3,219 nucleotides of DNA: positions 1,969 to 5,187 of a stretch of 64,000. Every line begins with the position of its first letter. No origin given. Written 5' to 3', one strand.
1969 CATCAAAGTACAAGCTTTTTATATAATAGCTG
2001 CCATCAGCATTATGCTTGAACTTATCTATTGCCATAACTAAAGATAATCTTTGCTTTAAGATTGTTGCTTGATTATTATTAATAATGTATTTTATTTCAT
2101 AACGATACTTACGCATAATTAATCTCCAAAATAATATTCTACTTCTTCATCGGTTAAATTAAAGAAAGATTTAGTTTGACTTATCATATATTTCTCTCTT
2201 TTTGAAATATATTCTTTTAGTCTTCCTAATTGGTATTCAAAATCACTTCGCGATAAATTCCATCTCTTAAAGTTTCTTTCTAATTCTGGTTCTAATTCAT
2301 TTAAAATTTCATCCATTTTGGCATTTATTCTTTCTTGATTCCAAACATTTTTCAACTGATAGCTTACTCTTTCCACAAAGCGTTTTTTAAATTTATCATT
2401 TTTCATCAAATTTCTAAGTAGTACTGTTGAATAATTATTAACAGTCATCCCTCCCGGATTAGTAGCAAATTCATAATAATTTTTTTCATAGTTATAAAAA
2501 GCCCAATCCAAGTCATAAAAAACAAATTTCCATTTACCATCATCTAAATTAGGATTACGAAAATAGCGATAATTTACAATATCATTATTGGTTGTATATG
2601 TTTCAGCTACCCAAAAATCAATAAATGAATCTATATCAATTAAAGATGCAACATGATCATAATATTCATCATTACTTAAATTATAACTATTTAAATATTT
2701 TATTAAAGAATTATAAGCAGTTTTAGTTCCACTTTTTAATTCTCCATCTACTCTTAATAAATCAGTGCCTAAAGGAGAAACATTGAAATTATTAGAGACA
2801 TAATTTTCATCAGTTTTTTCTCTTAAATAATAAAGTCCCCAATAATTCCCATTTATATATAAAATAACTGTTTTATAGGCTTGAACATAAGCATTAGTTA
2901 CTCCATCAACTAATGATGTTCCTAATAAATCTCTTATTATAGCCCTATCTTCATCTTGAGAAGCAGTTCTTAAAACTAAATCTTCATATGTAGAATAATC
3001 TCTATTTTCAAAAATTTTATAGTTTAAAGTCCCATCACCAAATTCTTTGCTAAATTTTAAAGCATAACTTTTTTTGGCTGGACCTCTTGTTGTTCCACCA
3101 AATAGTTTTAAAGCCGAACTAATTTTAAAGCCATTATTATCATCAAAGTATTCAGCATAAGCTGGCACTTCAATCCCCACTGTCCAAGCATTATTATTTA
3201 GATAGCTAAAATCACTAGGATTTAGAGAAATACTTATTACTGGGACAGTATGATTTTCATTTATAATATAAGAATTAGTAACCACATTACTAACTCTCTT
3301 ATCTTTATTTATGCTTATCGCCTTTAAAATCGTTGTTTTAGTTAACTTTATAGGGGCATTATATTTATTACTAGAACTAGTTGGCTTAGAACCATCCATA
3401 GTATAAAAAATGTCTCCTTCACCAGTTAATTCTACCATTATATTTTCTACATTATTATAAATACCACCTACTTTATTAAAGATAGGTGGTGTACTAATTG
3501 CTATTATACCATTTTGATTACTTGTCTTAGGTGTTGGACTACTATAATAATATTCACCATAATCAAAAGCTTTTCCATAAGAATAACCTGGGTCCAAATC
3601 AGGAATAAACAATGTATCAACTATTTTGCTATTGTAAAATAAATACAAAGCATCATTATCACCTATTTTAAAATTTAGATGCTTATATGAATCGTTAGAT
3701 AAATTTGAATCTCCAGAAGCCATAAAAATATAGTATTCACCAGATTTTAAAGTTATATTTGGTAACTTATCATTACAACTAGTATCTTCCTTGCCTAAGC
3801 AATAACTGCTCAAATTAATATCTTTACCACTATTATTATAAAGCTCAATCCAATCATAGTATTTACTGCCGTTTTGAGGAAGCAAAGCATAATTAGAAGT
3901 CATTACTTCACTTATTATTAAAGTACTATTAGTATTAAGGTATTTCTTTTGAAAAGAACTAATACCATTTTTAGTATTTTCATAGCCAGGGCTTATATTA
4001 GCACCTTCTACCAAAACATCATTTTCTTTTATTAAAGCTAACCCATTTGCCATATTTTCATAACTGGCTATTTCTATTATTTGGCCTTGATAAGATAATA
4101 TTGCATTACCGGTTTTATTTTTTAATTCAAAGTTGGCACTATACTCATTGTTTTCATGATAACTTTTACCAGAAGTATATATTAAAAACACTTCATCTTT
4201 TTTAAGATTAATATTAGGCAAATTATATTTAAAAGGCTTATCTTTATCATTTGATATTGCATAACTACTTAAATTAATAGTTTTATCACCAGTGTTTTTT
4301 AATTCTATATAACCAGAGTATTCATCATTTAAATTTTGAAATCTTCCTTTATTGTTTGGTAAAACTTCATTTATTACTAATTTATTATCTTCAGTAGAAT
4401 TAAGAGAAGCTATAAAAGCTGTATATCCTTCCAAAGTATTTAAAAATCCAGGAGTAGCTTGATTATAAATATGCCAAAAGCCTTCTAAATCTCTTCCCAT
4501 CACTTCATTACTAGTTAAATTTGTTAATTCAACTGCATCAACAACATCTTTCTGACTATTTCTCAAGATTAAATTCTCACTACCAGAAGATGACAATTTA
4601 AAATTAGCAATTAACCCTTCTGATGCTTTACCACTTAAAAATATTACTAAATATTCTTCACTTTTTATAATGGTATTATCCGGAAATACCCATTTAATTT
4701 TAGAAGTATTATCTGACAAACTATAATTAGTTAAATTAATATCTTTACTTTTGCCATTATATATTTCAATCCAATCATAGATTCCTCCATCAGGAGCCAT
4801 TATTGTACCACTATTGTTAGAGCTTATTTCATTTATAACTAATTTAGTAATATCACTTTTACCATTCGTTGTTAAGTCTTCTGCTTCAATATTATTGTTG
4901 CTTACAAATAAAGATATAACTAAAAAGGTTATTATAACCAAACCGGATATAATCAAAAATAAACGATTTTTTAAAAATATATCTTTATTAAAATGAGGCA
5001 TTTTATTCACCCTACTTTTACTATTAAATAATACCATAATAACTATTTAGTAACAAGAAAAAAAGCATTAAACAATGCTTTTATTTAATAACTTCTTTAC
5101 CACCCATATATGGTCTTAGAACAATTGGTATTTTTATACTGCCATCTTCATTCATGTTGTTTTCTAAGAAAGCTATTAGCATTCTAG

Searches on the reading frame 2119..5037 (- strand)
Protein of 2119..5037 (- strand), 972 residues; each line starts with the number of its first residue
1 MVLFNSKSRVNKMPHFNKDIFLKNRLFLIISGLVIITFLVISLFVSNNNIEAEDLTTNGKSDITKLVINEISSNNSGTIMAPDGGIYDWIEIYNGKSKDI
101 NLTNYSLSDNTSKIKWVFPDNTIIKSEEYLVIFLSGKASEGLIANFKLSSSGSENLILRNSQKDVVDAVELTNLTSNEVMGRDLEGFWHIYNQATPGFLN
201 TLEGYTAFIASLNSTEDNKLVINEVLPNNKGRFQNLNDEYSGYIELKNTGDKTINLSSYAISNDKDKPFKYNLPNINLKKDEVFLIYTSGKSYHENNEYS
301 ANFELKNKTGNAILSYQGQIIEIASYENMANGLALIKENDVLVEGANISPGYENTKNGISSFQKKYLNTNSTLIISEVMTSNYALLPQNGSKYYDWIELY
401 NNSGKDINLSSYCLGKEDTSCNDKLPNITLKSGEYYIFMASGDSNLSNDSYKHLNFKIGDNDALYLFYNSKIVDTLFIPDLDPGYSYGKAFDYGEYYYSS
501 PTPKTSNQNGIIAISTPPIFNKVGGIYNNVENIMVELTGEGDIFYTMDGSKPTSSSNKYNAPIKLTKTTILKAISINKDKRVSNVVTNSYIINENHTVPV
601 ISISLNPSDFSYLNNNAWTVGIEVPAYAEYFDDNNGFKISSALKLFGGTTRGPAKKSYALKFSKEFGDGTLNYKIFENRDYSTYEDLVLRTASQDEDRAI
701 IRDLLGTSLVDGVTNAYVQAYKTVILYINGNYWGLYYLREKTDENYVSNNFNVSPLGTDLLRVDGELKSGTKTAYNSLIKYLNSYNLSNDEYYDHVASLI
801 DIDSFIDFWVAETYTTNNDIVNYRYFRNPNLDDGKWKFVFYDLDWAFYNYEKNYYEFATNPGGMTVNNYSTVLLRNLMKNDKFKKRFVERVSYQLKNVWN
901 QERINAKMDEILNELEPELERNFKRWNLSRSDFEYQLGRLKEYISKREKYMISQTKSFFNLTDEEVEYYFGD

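Call 69: search_protein_families(library=pfam, proteins=[window:2119-5037:-], max_evalue=0.001)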
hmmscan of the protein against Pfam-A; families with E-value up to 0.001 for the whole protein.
window:2119-5037:- (972 aa): 4 families
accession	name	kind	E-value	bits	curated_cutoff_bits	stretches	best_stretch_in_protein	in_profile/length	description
PF08757.17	CotH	-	1.5e-44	153.3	23.8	1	644-951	2-322/322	CotH kinase protein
PF00932.25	LTD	-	2.2e-39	134.6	34.3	3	63-170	5-106/109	Lamin Tail Domain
PF13287.12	Fn3_assoc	-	3.6e-17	62.6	23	1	538-590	7-59/59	Fn3 associated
PF13290.12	CHB_HEX_C_1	-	2.9e-15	56.4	22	1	524-587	3-67/67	Chitobiase/beta-hexosaminidase C-terminal domain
